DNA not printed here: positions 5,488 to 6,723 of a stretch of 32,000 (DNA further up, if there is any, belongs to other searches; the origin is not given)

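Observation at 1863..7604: Complete antibiotic-style dTDP-2,6-dideoxy-L-hexose cassette inside a cell-surface polysaccharide locus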

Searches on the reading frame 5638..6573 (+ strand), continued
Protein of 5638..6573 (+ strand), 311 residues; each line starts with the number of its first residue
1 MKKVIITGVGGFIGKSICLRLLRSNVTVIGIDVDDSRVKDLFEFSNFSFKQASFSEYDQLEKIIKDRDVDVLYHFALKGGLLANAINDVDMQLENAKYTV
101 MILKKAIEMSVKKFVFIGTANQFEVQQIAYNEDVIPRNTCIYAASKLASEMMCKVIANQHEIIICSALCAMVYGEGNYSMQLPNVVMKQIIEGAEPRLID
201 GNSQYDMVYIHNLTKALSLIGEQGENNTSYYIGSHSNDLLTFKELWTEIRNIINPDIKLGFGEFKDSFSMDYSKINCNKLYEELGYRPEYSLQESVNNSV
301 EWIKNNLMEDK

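Call 37: find_encoding_contigs(protein=P0155, flank=8000, max_places=1)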
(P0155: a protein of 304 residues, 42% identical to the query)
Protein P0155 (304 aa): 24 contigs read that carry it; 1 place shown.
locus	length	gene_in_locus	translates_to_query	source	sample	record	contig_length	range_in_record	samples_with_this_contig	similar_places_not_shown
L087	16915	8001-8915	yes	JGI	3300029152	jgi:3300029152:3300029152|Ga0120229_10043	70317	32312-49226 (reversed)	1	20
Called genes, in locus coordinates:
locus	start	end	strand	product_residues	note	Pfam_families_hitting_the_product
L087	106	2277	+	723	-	PF19830:DUF6311 (weak)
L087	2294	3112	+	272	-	PF00535:Glycos_transf_2, PF10111:Glyco_tranf_2_2, PF13506:Glyco_transf_21 (weak), PF13641:Glyco_tranf_2_3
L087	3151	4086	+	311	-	PF00535:Glycos_transf_2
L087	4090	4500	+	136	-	PF04138:GtrA_DPMS_TM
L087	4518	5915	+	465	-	PF03559:Hexose_dehydrat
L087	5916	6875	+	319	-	PF01408:GFO_IDH_MocA, PF02894:GFO_IDH_MocA_C (weak), PF22725:GFO_IDH_MocA_C3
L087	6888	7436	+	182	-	PF00908:dTDP_sugar_isom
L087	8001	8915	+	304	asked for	PF01073:3Beta_HSD, PF01370:Epimerase, PF05368:NmrA, PF07993:NAD_binding_4 (weak), PF13460:NAD_binding_10, PF16363:GDP_Man_Dehyd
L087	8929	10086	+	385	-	PF01946:Thi4 (faint), PF13450:NAD_binding_8, PF03275:GLF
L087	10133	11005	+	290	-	PF00483:NTP_transferase, PF12804:NTP_transf_3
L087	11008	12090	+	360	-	PF01073:3Beta_HSD, PF01370:Epimerase, PF02719:Polysacc_synt_2, PF04321:RmlD_sub_bind, PF07993:NAD_binding_4, PF16363:GDP_Man_Dehyd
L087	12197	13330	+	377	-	PF13439:Glyco_transf_4, PF00534:Glycos_transf_1, PF20706:GT4-conflict, PF13692:Glyco_trans_1_4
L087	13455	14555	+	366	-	PF13439:Glyco_transf_4, PF20706:GT4-conflict (weak), PF00534:Glycos_transf_1, PF13692:Glyco_trans_1_4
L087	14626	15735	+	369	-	PF13439:Glyco_transf_4, PF00534:Glycos_transf_1, PF13692:Glyco_trans_1_4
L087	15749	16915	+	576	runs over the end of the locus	PF02878:PGM_PMM_I, PF02879:PGM_PMM_II, PF02880:PGM_PMM_III, PF00408:PGM_PMM_IV (weak)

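Call 38: find_encoding_contigs(protein=P0178, flank=8000, max_places=1)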
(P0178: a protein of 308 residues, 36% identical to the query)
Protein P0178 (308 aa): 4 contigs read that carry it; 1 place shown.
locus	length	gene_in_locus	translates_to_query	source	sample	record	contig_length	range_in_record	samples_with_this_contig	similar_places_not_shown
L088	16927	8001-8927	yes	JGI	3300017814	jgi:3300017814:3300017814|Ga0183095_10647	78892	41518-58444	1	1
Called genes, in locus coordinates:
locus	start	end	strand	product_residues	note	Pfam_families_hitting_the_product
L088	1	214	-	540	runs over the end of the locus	PF13440:Polysacc_synt_3 (weak)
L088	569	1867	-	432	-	-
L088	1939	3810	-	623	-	PF04932:Wzy_C (weak)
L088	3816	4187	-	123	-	-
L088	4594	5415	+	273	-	-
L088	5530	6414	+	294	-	PF00483:NTP_transferase, PF12804:NTP_transf_3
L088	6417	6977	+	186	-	PF00908:dTDP_sugar_isom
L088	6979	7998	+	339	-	PF01073:3Beta_HSD, PF01370:Epimerase, PF02719:Polysacc_synt_2, PF04321:RmlD_sub_bind, PF07993:NAD_binding_4, PF16363:GDP_Man_Dehyd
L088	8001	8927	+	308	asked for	PF01073:3Beta_HSD, PF01370:Epimerase, PF07993:NAD_binding_4 (faint), PF13460:NAD_binding_10, PF16363:GDP_Man_Dehyd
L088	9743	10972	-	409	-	PF00534:Glycos_transf_1, PF13692:Glyco_trans_1_4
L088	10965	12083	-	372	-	PF20706:GT4-conflict, PF00534:Glycos_transf_1, PF13692:Glyco_trans_1_4, PF13524:Glyco_trans_1_2 (weak)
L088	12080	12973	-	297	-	PF24793:GINT1_N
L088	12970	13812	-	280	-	PF04991:LicD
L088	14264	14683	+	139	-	PF01467:CTP_transf_like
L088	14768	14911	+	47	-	-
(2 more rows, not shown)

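Call 39: find_encoding_contigs(protein=P0200, flank=8000, max_places=1)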
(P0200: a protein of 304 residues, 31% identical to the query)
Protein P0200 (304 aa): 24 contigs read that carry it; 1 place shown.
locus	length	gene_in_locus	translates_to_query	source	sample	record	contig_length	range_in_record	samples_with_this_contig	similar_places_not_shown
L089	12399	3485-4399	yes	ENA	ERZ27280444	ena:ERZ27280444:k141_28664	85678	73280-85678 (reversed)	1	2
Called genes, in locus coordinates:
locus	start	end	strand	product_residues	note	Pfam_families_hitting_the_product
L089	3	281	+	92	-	?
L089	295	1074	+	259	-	PF00483:NTP_transferase, PF12804:NTP_transf_3 (weak)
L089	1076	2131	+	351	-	PF01073:3Beta_HSD, PF01370:Epimerase, PF02719:Polysacc_synt_2, PF04321:RmlD_sub_bind, PF16363:GDP_Man_Dehyd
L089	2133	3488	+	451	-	PF00155:Aminotran_1_2 (weak), PF00266:Aminotran_5 (weak), PF01041:DegT_DnrJ_EryC1, PF01212:Beta_elim_lyase (weak)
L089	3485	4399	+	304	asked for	PF00106:adh_short (weak), PF01073:3Beta_HSD, PF01370:Epimerase, PF02719:Polysacc_synt_2, PF04321:RmlD_sub_bind (weak), PF05368:NmrA (weak), PF13460:NAD_binding_10, PF16363:GDP_Man_Dehyd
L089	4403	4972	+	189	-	PF00908:dTDP_sugar_isom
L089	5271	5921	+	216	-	PF01073:3Beta_HSD, PF01370:Epimerase, PF16363:GDP_Man_Dehyd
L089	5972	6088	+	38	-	-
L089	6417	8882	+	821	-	PF00534:Glycos_transf_1, PF20706:GT4-conflict, PF13692:Glyco_trans_1_4, PF13524:Glyco_trans_1_2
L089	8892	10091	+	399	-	PF14393:DUF4422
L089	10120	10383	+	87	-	PF12637:TSCPD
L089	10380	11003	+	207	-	PF12917:YfbR-like, PF13023:HD_3, PF01966:HD (weak)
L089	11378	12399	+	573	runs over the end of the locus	PF00015:MCPsignal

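Call 40: find_encoding_contigs(protein=P0211, flank=8000, max_places=1)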
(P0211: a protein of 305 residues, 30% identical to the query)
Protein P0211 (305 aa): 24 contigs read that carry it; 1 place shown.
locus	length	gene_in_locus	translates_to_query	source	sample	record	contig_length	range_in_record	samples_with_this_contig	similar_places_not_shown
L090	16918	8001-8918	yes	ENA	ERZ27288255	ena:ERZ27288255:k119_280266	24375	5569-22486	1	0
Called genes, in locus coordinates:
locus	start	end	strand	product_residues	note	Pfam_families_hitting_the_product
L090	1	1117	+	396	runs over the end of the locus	PF04932:Wzy_C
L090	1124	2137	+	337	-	PF00535:Glycos_transf_2, PF10111:Glyco_tranf_2_2, PF13641:Glyco_tranf_2_3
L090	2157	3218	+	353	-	-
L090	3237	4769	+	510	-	-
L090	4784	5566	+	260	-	PF00483:NTP_transferase, PF12804:NTP_transf_3 (weak)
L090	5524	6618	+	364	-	PF01073:3Beta_HSD, PF01370:Epimerase, PF02719:Polysacc_synt_2, PF04321:RmlD_sub_bind (weak), PF16363:GDP_Man_Dehyd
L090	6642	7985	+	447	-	PF00266:Aminotran_5 (weak), PF01041:DegT_DnrJ_EryC1, PF00155:Aminotran_1_2 (faint), PF01212:Beta_elim_lyase (faint)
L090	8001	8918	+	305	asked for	PF00106:adh_short (faint), PF01073:3Beta_HSD, PF01370:Epimerase, PF02719:Polysacc_synt_2 (weak), PF13460:NAD_binding_10, PF16363:GDP_Man_Dehyd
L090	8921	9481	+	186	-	PF00908:dTDP_sugar_isom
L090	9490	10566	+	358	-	PF00535:Glycos_transf_2, PF10111:Glyco_tranf_2_2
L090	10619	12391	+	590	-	PF13412:HTH_24, PF00483:NTP_transferase, PF01128:IspD (weak), PF12804:NTP_transf_3, PF01633:Choline_kinase, PF01636:APH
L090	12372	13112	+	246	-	PF00483:NTP_transferase, PF12804:NTP_transf_3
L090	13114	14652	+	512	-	PF02028:BCCT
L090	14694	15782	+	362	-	-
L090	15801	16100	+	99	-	-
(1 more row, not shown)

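Call 69: predict_structure(alignment_id=A2)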
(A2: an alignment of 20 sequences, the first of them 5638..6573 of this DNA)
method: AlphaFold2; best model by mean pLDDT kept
length: 311 residues; sequences in the alignment: 20
mean_pLDDT: 93.1   pTM: 0.91
mean pLDDT of the five models: 93.1, 92.7, 92.5, 92.1, 92.0
residues with pLDDT >= 90: 255; 70-90: 50; 50-70: 5; < 50: 1
segments of 3 or more residues with pLDDT < 50: none
pLDDT, mean of each block of 10 residues (from residue 1): 97 97 98 95 98 93 91 86 79 94 96 95 85 80 93 96 96 93 95 96 95 98 97 94 97 98 85 92 97 98 89 41
secondary structure, 60 per line:
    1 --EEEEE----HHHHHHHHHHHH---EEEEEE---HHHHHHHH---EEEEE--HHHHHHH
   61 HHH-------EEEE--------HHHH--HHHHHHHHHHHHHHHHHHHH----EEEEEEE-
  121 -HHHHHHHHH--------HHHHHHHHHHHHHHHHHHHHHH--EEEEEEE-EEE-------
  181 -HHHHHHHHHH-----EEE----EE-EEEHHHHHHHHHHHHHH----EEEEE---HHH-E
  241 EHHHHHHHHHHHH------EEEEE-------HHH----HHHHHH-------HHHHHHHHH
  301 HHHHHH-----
elements in order: E3-7 H12-23 E27-32 H36-43 E47-51 H54-63 E71-74 H83-86 H89-108 E113-119 H122-130 H139-160 E163-169 E171-173 H182-191 E197-199 E207-209 H210-223 E228-232 H242-253 E260-264 H279-284 H292-306

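Call 71: fold_search(model_id=the predicted structure, library=pdb)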
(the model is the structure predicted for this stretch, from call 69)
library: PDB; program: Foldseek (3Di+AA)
matches with E <= 10: 1975; with E <= 0.001: 1600
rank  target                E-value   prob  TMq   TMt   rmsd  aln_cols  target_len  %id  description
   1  4zrn_A                4.3e-21  1.00  0.77  0.77   4.1       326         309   24  Crystal Structure of UDP-Glucose 4-Epimerase (TM0509) with UDP-glucose from Hyperthermophilic Eubacterium Thermotoga M (released 2015-09-16)
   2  1keu_A                4.5e-21  1.00  0.76  0.66   5.7       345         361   20  The crystal structure of dTDP-D-glucose 4,6-dehydratase (RmlB) from Salmonella enterica serovar Typhimurium with dTDP- (released 2002-01-25)
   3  4zrm_B                6.5e-21  1.00  0.74  0.74   4.5       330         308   24  Crystal Structure of UDP-Glucose 4-Epimerase (TM0509) from Hyperthermophilic Eubacterium Thermotoga maritima (released 2015-09-16)
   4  8vr2_B                1.0e-20  1.00  0.82  0.80   3.4       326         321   20  Crystal structure of the Pcryo_0617 oxidoreductase/decarboxylase from Psychrobacter cryohalolentis K5 in the presence  (released 2024-01-31)
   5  7yst_A                1.4e-20  1.00  0.76  0.75   4.7       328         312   18  Crystal Structure of UDP-glucose 4-epimerase (Rv3634c) in complex with both UDP-glucose and UDP-galactose in chain B f (released 2023-08-16)
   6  4zrm_A                1.5e-20  1.00  0.73  0.74   4.6       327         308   24  Crystal Structure of UDP-Glucose 4-Epimerase (TM0509) from Hyperthermophilic Eubacterium Thermotoga maritima (released 2015-09-16)
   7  2hun_B                1.6e-20  1.00  0.80  0.77   3.9       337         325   20  Crystal structure of hypothetical protein PH0414 from Pyrococcus horikoshii OT3 (released 2007-01-26)
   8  2pk3_A                2.3e-20  1.00  0.75  0.75   5.2       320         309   18  Crystal Structure of a GDP-4-keto-6-deoxy-D-mannose reductase (released 2008-03-25)
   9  7ys8_B                2.9e-20  1.00  0.77  0.77   4.7       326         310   19  Crystal Structure of UDP-glucose 4-epimerase (Rv3634c) from Mycobacterium tuberculosis (released 2023-08-16)
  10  6zll_A                3.7e-20  1.00  0.77  0.75   5.0       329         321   23  Crystal Structure of UDP-Glucuronic acid 4-epimerase from Bacillus cereus in complex with UDP-Galacturonic acid and NA (released 2020-07-29)
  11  7ys9_A                4.1e-20  1.00  0.76  0.76   4.5       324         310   19  Crystal Structure of UDP-glucose 4-epimerase (Rv3634c) in complex with both UDP-Glucose and UDP-Galactose in chainA fr (released 2023-08-16)
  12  6zla_B                4.7e-20  1.00  0.76  0.78   4.2       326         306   22  Crystal Structure of UDP-Glucuronic acid 4-epimerase from Bacillus cereus in complex with NAD (released 2020-07-29)
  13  6zl6_A                4.9e-20  1.00  0.76  0.75   4.8       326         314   23  Crystal Structure of UDP-Glucuronic acid 4-epimerase from Bacillus cereus in complex with UDP and NAD (released 2020-07-29)
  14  1ker_B                5.9e-20  1.00  0.74  0.67   6.0       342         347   17  The crystal structure of dTDP-D-glucose 4,6-dehydratase (RmlB) from Streptococcus suis with dTDP-D-glucose bound (released 2002-01-25)
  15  1g1a_A                7.5e-20  1.00  0.73  0.65   6.3       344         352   19  THE CRYSTAL STRUCTURE OF DTDP-D-GLUCOSE 4,6-DEHYDRATASE (RMLB)FROM SALMONELLA ENTERICA SEROVAR TYPHIMURIUM (released 2001-03-21)
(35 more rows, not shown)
